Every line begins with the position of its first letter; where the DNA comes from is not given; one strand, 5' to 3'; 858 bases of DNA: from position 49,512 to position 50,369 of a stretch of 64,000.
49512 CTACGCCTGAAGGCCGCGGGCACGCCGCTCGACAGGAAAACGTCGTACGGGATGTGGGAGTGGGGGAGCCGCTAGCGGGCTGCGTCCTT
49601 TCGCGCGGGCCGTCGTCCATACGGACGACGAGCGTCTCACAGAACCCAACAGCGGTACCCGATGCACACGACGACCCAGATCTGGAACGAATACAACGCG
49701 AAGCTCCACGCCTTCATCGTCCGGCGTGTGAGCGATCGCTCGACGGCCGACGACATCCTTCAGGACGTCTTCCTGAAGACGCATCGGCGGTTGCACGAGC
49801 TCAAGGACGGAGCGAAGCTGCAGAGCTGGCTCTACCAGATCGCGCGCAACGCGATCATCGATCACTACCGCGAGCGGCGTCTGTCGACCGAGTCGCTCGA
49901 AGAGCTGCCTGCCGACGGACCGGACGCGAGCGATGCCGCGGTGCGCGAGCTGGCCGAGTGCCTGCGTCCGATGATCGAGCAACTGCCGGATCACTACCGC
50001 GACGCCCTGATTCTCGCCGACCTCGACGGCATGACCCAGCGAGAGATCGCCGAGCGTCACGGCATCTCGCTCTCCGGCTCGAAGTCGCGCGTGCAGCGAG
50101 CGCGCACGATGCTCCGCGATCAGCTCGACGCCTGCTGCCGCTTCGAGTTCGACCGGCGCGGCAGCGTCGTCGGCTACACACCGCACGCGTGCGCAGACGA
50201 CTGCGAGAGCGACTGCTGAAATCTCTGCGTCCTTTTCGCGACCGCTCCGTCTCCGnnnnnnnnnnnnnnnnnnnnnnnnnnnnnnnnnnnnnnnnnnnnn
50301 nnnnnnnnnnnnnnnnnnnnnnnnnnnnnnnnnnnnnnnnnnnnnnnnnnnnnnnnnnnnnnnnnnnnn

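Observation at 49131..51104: CorE-like ECF sigma with a Cys-rich C-terminal extension next to arsM and a DinB-family gene: possible one-component metal(loid)-sensing sigma controlling arsenic methylation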

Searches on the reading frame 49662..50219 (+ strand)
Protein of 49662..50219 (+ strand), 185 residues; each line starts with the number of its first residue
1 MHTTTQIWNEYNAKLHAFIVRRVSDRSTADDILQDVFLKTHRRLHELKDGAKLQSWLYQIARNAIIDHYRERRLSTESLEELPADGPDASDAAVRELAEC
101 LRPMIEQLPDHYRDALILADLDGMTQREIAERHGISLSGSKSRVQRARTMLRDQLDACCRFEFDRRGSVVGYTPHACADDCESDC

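Call 3: search_protein_families(library=ncbifam, proteins=[window:49662-50219:+], max_evalue=0.01)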
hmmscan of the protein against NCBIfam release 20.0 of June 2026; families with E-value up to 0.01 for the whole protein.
window:49662-50219:+ (185 aa): 92 families (the best 25 are shown)
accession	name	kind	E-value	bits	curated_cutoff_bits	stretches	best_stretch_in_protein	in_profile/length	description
NF007215.0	PRK09637.1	equivalog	7.2e-70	234.6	212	1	4-176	3-175/181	RNA polymerase sigma factor SigZ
TIGR02959.1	SigZ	equivalog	1.1e-66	223.8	168.65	1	8-175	1-168/170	RNA polymerase sigma factor SigZ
TIGR02985.1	Sig70_bacteroi1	subfamily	1.4e-28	100.1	126.4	1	5-155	4-162/162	RNA polymerase sigma-70 factor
TIGR02950.1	SigM_subfam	subfamily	5.5e-27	94.6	147.95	1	6-154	4-157/159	RNA polymerase sigma factor, SigM family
TIGR02937.1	sigma70-ECF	superfamily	1.4e-25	89.8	42.9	1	5-155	4-165/165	sigma-70 family RNA polymerase sigma factor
NF009166.1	PRK12513.1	equivalog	1.2e-23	83.9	206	1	10-157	30-188/193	RNA polymerase sigma factor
NF058625.1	sigma_PG0214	equivalog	2.2e-23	82.8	130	1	8-156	10-162/170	GFO_1088 family ECF-type sigma factor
TIGR02983.1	SigE-fam_strep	subfamily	3e-22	79.2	141.55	1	9-156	13-159/162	SigE family RNA polymerase sigma factor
NF004113.0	PRK05602.1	equivalog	4.3e-22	78.7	208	1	14-156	57-202/211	RNA polymerase sigma factor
NF007223.0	PRK09641.1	equivalog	1.6e-21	77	209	1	6-156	22-185/187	RNA polymerase sigma factor SigW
NF009171.0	PRK12518.1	equivalog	7.6e-21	74.8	208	1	6-156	31-185/191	RNA polymerase sigma factor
NF008888.0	PRK11922.1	equivalog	1.1e-20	74.2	204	1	6-156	34-197/231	RNA polymerase sigma factor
NF007226.0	PRK09644.1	equivalog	1.2e-20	74.3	199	1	6-154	5-156/166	RNA polymerase sigma factor SigM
NF007225.0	PRK09643.1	equivalog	3.6e-20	72.5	190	1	9-157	34-184/204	RNA polymerase sigma factor SigM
TIGR02989.1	Sig-70_gvs1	subfamily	1.9e-19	70.2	124.55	1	5-153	4-156/158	RNA polymerase sigma-70 factor, Rhodopirellula/Verrucomicrobium family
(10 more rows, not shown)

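Call 4: search_protein_families(library=pfam, proteins=[window:49662-50219:+], max_evalue=0.01)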
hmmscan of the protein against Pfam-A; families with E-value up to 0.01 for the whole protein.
window:49662-50219:+ (185 aa): 5 families
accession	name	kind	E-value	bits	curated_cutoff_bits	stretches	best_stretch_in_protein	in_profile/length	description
PF08281.18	Sigma70_r4_2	-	4.7e-16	58.6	25.7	1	99-151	2-54/54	Sigma-70, region 4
PF04542.20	Sigma70_r2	-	1.1e-13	51.2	24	1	9-73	3-69/71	Sigma-70 region 2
PF04545.22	Sigma70_r4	-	3.6e-07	30.1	24.1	1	105-152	2-49/50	Sigma-70, region 4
PF07638.17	Sigma70_ECF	-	1.7e-05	25.3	21.1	1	41-156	61-184/185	ECF sigma factor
PF13412.12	HTH_24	-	0.0042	17.1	21.9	1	123-146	17-40/48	Winged helix-turn-helix DNA-binding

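Call 15: find_homologous_proteins(query=window:49662-50219:+, max_evalue=1e-10)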
Query window:49662-50219:+ (185 aa): 4764 proteins with E <= 1e-10 among 5026 candidates; the best 120 are listed.
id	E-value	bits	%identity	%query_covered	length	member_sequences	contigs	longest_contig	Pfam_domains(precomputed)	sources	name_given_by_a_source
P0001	3.9e-119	413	99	100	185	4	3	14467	PF04545.23,PF04542.21,PF08281.19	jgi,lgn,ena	jgi:RNA polymerase sigma-70 factor (ECF subfamily)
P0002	4.7e-99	348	83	100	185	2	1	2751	PF04545.23,PF04542.21,PF08281.19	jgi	jgi:RNA polymerase sigma-70 factor, ECF subfamily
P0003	4.6e-94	331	81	100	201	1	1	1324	PF04545.23,PF04542.21,PF08281.19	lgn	-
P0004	1.9e-91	323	76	99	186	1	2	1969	PF04545.23,PF04542.21,PF08281.19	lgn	-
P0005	6.4e-84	298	72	99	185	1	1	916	PF07638.18,PF04545.23,PF04542.21,PF08281.19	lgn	-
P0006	5.8e-83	295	74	100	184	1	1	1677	PF07638.18,PF04545.23,PF04542.21,PF08281.19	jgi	jgi:RNA polymerase sigma-70 factor, ECF subfamily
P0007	2.3e-77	277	67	98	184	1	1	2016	PF04545.23,PF04542.21,PF08281.19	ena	-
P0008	1.4e-74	268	68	97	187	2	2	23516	PF04545.23,PF04542.21,PF08281.19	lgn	-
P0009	7.8e-74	265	66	100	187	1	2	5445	PF07638.18,PF04545.23,PF04542.21,PF08281.19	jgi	jgi:RNA polymerase sigma-70 factor (ECF subfamily)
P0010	1.5e-73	264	65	98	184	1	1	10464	PF04542.21,PF08281.19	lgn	-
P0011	1.8e-69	251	72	85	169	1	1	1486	PF07638.18,PF04545.23,PF04542.21,PF08281.19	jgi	jgi:RNA polymerase sigma-70 factor (ECF subfamily)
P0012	7.7e-68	246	61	98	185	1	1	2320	PF04545.23,PF04542.21,PF08281.19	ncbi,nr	ncbi:MAG: RNA polymerase sigma factor SigZ [bacterium]|nr:RNA polymerase sigma factor SigZ [Candidat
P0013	1.9e-66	241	62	94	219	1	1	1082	PF07638.18,PF04545.23,PF04542.21,PF08281.19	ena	-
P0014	4.4e-60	221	55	95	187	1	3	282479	PF04545.23,PF04542.21,PF08281.19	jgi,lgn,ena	-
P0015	1.2e-59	219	53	98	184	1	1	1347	PF04545.23,PF04542.21,PF08281.19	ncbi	-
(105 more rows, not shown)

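Call 19: find_encoding_contigs(protein=P0001, flank=6000, max_places=4)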
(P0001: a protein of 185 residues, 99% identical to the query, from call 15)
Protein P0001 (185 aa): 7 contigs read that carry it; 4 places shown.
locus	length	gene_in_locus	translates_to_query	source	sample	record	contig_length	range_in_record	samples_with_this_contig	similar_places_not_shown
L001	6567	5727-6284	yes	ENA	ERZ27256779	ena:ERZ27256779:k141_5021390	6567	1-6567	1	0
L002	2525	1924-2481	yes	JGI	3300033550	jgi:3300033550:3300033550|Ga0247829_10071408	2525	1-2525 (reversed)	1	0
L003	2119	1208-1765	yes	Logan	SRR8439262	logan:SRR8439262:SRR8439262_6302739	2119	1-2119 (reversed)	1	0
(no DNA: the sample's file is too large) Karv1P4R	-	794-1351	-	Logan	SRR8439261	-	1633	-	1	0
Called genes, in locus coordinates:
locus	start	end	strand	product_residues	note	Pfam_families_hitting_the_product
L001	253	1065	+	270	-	-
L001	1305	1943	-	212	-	PF04264:YceI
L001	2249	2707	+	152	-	-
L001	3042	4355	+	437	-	PF00285:Citrate_synt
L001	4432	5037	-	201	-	-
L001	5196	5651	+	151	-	PF05163:DinB, PF12867:DinB_2 (weak)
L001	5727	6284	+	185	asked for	PF04542:Sigma70_r2, PF08281:Sigma70_r4_2, PF04545:Sigma70_r4 (weak)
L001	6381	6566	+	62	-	?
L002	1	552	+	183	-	?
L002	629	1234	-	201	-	-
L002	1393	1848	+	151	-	PF05163:DinB, PF12867:DinB_2 (weak)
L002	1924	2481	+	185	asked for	PF04542:Sigma70_r2, PF08281:Sigma70_r4_2, PF04545:Sigma70_r4 (weak)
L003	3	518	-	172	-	?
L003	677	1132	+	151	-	PF05163:DinB, PF12867:DinB_2 (weak)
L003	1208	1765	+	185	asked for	PF04542:Sigma70_r2, PF08281:Sigma70_r4_2, PF04545:Sigma70_r4 (weak)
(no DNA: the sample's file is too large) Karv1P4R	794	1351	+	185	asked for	PF04542:Sigma70_r2, PF08281:Sigma70_r4_2, PF04545:Sigma70_r4 (weak)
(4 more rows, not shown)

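Call 20: find_encoding_contigs(protein=P0008, flank=6000, max_places=3)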
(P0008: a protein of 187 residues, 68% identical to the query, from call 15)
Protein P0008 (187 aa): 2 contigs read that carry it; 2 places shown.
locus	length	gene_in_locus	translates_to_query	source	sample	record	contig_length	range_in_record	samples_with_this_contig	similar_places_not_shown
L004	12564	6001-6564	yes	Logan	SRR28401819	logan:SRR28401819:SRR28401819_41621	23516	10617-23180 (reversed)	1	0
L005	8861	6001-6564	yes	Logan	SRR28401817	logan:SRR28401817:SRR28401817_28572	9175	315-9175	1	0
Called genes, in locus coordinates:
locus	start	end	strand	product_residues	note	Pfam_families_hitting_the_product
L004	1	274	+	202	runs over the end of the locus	?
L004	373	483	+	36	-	PF22677:Ble-like_N (weak)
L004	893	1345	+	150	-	PF13430:DUF4112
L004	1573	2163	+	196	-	PF13302:Acetyltransf_3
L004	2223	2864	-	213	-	PF04264:YceI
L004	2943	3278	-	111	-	PF04342:DMT_6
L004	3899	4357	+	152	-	-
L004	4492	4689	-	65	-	-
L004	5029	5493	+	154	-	PF05163:DinB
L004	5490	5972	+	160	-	PF00903:Glyoxalase, PF22677:Ble-like_N (weak)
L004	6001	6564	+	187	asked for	PF04542:Sigma70_r2, PF08281:Sigma70_r4_2, PF04545:Sigma70_r4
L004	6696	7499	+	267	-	PF01135:PCMT, PF01209:Ubie_methyltran, PF05175:MTS, PF13489:Methyltransf_23, PF13847:Methyltransf_31, PF08241:Methyltransf_11, PF08242:Methyltransf_12, PF13649:Methyltransf_25, +5 more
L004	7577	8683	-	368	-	PF00005:ABC_tran, PF13304:AAA_21 (faint), PF03459:TOBE (weak)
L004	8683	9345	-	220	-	PF00528:BPD_transp_1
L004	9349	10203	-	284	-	PF13531:SBP_bac_11, PF01547:SBP_bac_1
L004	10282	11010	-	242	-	PF13372:Alginate_exp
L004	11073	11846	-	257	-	PF01061:ABC2_membrane, PF12698:ABC2_membrane_3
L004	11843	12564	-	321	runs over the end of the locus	PF00005:ABC_tran, PF13304:AAA_21 (faint)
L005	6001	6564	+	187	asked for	PF04542:Sigma70_r2, PF08281:Sigma70_r4_2, PF04545:Sigma70_r4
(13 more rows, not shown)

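Call 21: find_encoding_contigs(protein=P0010, flank=6000, max_places=3)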
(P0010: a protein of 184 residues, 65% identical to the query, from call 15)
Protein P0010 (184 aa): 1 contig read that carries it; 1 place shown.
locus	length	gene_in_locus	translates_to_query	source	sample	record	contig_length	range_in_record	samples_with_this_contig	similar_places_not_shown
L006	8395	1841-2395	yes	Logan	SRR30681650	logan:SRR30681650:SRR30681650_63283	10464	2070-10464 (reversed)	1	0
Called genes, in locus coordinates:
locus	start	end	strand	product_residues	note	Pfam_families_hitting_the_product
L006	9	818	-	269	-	-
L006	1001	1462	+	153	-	PF05163:DinB, PF12867:DinB_2 (weak)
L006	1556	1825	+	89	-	-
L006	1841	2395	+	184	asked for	PF04542:Sigma70_r2, PF08281:Sigma70_r4_2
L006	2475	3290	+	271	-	PF13489:Methyltransf_23, PF01135:PCMT, PF01209:Ubie_methyltran, PF05175:MTS (weak), PF08241:Methyltransf_11, PF08242:Methyltransf_12, PF13649:Methyltransf_25, PF13847:Methyltransf_31, +1 more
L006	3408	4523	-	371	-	PF00005:ABC_tran, PF13304:AAA_21 (faint), PF03459:TOBE (weak)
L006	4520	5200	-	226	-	PF00528:BPD_transp_1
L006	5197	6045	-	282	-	PF13531:SBP_bac_11, PF01547:SBP_bac_1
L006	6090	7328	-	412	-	PF13372:Alginate_exp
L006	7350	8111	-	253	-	PF01061:ABC2_membrane, PF12698:ABC2_membrane_3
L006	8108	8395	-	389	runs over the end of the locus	PF00005:ABC_tran, PF02463:SMC_N (faint), PF13304:AAA_21 (faint)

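Call 23: find_related_loci(query=A1, collection=genome_contigs, flank=6000)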
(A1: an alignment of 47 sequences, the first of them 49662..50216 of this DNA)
Query A1 (185 aa) in genome_contigs; peptide patterns used: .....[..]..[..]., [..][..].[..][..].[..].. (x = any residue, [..] = any of these).
600 stretches matched a pattern (row limit reached: there are more); 502 encode a relative of the query (tblastn E <= 1e-3); the best 80 are kept; 80 distinct loci.
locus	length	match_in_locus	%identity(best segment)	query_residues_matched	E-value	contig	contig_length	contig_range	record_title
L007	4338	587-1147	49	3-185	2e-57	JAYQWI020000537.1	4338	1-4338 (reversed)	MAG: Candidatus Parabeggiatoa communis isolate WS_Bin1 k141_38312, whole genome shotgun sequence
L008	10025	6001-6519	51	7-185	3e-56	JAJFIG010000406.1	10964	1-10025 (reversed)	MAG: Rhodospirillales bacterium isolate OFTM194 OFTM194_405, whole genome shotgun sequence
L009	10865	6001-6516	51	1-172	2e-56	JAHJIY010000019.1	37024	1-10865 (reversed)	MAG: Proteobacteria bacterium isolate Modern_marine_rock_biofilm.mb.12 Modern_marine_rock.mb.12_k141_89766, whole genome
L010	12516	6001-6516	50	6-177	8e-56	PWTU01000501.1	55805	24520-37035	MAG: Ignavibacteriales bacterium isolate CSSed11_208 CS-Sed11-C249, whole genome shotgun sequence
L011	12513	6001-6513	52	1-172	2e-55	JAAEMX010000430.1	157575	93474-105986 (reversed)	MAG: Lentisphaerae bacterium isolate Bse_17 BseG_CONTIG3531126, whole genome shotgun sequence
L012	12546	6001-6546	50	7-180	2e-54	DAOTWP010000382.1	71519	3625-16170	MAG TPA_asm: Anaerolineae bacterium isolate H14_151 k109_582624, whole genome shotgun sequence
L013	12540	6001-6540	48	2-181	4e-53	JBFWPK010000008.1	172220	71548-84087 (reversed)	MAG: Pyrinomonadaceae bacterium isolate CA_2019_TPBF_158 NODE_829_length_172220_cov_17.654257_TPBF, whole genome shotgun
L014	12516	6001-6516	49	4-173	4e-50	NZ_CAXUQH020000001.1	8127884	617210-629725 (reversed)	Paenibacillus sp. LjRoot153 LJR153c1, whole genome shotgun sequence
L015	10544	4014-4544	50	3-185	7e-53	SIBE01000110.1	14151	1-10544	MAG: Pedosphaera sp. isolate Baikal-deep-G225 BACOMB-C20712, whole genome shotgun sequence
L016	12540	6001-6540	49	1-179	2e-52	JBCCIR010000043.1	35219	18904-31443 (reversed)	MAG: Verrucomicrobiota bacterium isolate P01_B01_bin.95 k141_1987212_length_35219_cov_11.0000, whole genome shotgun sequ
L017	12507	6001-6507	49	6-172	2e-52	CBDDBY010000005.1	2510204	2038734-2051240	MAG: Dehalococcoidia bacterium isolate 6451269b-cfe0-478f-bad6-08f7be57dee7 genome assembly, contig: contig_5, whole gen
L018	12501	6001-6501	48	8-174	1e-51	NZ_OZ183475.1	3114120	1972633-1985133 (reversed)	Aliivibrio logei isolate 622f83115ee5131b54a8b4d1 chromosome 2, complete sequence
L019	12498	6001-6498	50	8-174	1e-51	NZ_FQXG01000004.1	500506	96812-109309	Ferrimonas marina strain DSM 16917, whole genome shotgun sequence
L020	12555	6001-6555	48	3-185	2e-50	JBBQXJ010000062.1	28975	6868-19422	MAG: Verrucomicrobiota bacterium isolate Co_metawrap_2108 Cmw_2108_k141_8209223_length_28975_cov_32.0000, whole genome s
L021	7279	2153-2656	47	4-172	1e-49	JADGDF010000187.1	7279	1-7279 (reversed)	MAG: Thiotrichaceae bacterium isolate BB3 NODE_10028_length_7279_cov_656.669081, whole genome shotgun sequence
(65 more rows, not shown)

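Call 35: search_protein_families(library=ncbifam, proteins=[L004:5490-5972:+, L004:5029-5493:+], max_evalue=0.001)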
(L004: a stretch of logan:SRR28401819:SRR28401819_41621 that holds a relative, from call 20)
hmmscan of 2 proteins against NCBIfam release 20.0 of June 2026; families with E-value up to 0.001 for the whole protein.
L004:5490-5972:+ (160 aa): 15 families
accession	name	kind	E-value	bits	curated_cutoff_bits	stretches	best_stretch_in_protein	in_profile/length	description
TIGR02295.1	HpaD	equivalog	6.9e-11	41.9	321.4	2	76-129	201-259/298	3,4-dihydroxyphenylacetate 2,3-dioxygenase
TIGR03211.1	catechol_2_3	equivalog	2.4e-09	36.9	320.2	1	10-136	4-124/303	catechol 2,3-dioxygenase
NF000124.1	fos-Vibrio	exception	1.9e-06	28.1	250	1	11-133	5-115/132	FosG/FosC2-related fosfomycin resistance glutathione transferase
TIGR00068.2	glyox_I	equivalog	4.3e-06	26.7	120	0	11-42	2-33/143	lactoylglutathione lyase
NF000496.2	Fos_GSH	equivalog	7.7e-06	26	180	1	10-128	4-115/136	fosfomycin resistance glutathione transferase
NF045631.1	exdiol_diox_HsaC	equivalog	8.8e-06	25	450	1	10-129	140-267/296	iron-dependent extradiol dioxygenase HsaC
TIGR03213.1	23dbph12diox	equivalog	2.9e-05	23.7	366.45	0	11-41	143-173/287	biphenyl-2,3-diol 1,2-dioxygenase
NF000221.4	FosA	exception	5e-05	23.3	250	1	10-128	4-115/137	FosA family fosfomycin resistance glutathione transferase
NF000026.1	154989_fosA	exception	5.8e-05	23.3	275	1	10-129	4-116/141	FosA/FosA2 family fosfomycin resistance glutathione transferase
NF050075.1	SMU1112c_YaeR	equivalog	9.7e-05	22.6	140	1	10-128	3-124/125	SMU1112c/YaeR family gloxylase I-like metalloprotein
NF000125.1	498180014_fosA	hypoth_equivalog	0.00017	21.8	250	1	11-129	6-118/129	Fos family putative thiol transferase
NF000339.2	fos-Crono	exception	0.00031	20.9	275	1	11-128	4-111/134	FosA family fosfomycin resistance glutathione transferase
NF051469.1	fosA13_fam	exception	0.00046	20.2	290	1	11-128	5-114/136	FosA13 family fosfomycin resistance glutathione transferase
TIGR03645.1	glyox_marine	hypoth_equivalog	0.00054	20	262.05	0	10-38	4-32/162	lactoylglutathione lyase family protein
NF000495.1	FosK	exception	0.00099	19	280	0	10-128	4-110/132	fosfomycin resistance glutathione transferase FosK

L004:5029-5493:+ (154 aa): 0 families

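Call 44: predict_structure(alignment_id=A1)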
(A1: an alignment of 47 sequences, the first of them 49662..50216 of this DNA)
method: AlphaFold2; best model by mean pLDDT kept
length: 185 residues; sequences in the alignment: 47
mean_pLDDT: 82.0   pTM: 0.74
mean pLDDT of the five models: 82.0, 81.4, 80.4, 78.8, 78.3
residues with pLDDT >= 90: 80; 70-90: 64; 50-70: 32; < 50: 9
segments of 3 or more residues with pLDDT < 50: 178-185
pLDDT, mean of each block of 10 residues (from residue 1): 78 92 90 91 83 88 91 65 61 86 93 95 94 98 95 80 67 53 39
secondary structure, 60 per line:
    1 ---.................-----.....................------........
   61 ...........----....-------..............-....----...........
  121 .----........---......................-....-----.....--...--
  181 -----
elements in order: H4-20 H26-46 H53-71 H76-79 H87-100 H102-105 H110-121 H126-133 H137-158 E160-163 E169-173

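Call 48: fold_search(model_id=the predicted structure, library=pdb)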
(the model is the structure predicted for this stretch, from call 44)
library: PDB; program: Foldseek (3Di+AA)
matches with E <= 10: 221; with E <= 0.001: 23
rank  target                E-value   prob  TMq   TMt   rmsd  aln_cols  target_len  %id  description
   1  9m9e_F                3.5e-06  1.00  0.33  0.35  24.2       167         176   25  Structural Basis of Pausing During Transcription Initiation in Mycobacterium tuberculosis (released 2026-01-14)
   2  6jcx_F                2.7e-05  1.00  0.32  0.32  27.3       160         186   24  Mycobacterium tuberculosis transcription initiation complex with ECF sigma factor sigma H and 6nt RNA (released 2019-05-29)
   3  9m98_F                3.6e-05  1.00  0.33  0.37  29.6       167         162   24  Structural Basis of Pausing During Transcription Initiation in Mycobacterium tuberculosis (released 2026-01-14)
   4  5wuq_A                5.1e-05  1.00  0.34  0.40  14.7       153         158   27  Crystal structure of SigW in complex with its anti-sigma RsiW, a zinc binding form (released 2017-03-29)
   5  9m9d_F                5.6e-05  1.00  0.33  0.38  29.6       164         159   25  Structural Basis of Pausing During Transcription Initiation in Mycobacterium tuberculosis (released 2026-01-14)
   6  8z6g_B                7.2e-05  1.00  0.35  0.38  10.6       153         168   29  the AlgU-MucAcyto complex structure in Pseudomonas aeruginosa (released 2024-05-08)
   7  5wur_A                7.5e-05  1.00  0.34  0.40  14.3       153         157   27  Crystal structure of SigW in complex with its anti-sigma RsiW, an oxdized form (released 2017-03-29)
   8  6in7_B                7.5e-05  1.00  0.34  0.36  10.7       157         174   27  Crystal structure of AlgU in complex with MucA(cyto) (released 2019-07-24)
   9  5wuq_B                7.9e-05  1.00  0.34  0.40  14.4       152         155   27  Crystal structure of SigW in complex with its anti-sigma RsiW, a zinc binding form (released 2017-03-29)
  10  5uxx_A                7.9e-05  1.00  0.33  0.37  14.8       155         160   24  Co-crystal structure of the sigma factor RpoE in complex with the anti-sigma factor NepR from Bartonella quintana (released 2018-02-28)
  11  6jcy_F                9.1e-05  1.00  0.32  0.36  26.7       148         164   28  Mycobacterium tuberculosis RNA polymerase transcription initiation open complex with a chimeric ECF sigma factor sigH/ (released 2019-05-29)
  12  6kon_F                9.1e-05  1.00  0.31  0.32  26.3       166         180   25  Mycobacterium tuberculosis initial transcription complex comprising sigma H and 5'-OH RNA of 5 nt (released 2020-03-11)
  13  6kop_F                1.0e-04  1.00  0.31  0.36  29.4       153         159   27  Mycobacterium tuberculosis initial transcription complex comprising sigma H and 5'-OH RNA of 9 nt (released 2020-03-11)
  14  5uxx_C                1.1e-04  1.00  0.33  0.37  15.0       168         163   23  Co-crystal structure of the sigma factor RpoE in complex with the anti-sigma factor NepR from Bartonella quintana (released 2018-02-28)
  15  6koo_F                1.1e-04  1.00  0.32  0.33  29.0       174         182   22  Mycobacterium tuberculosis initial transcription complex comprising sigma H and 5'-OH RNA of 7 nt (released 2020-03-11)
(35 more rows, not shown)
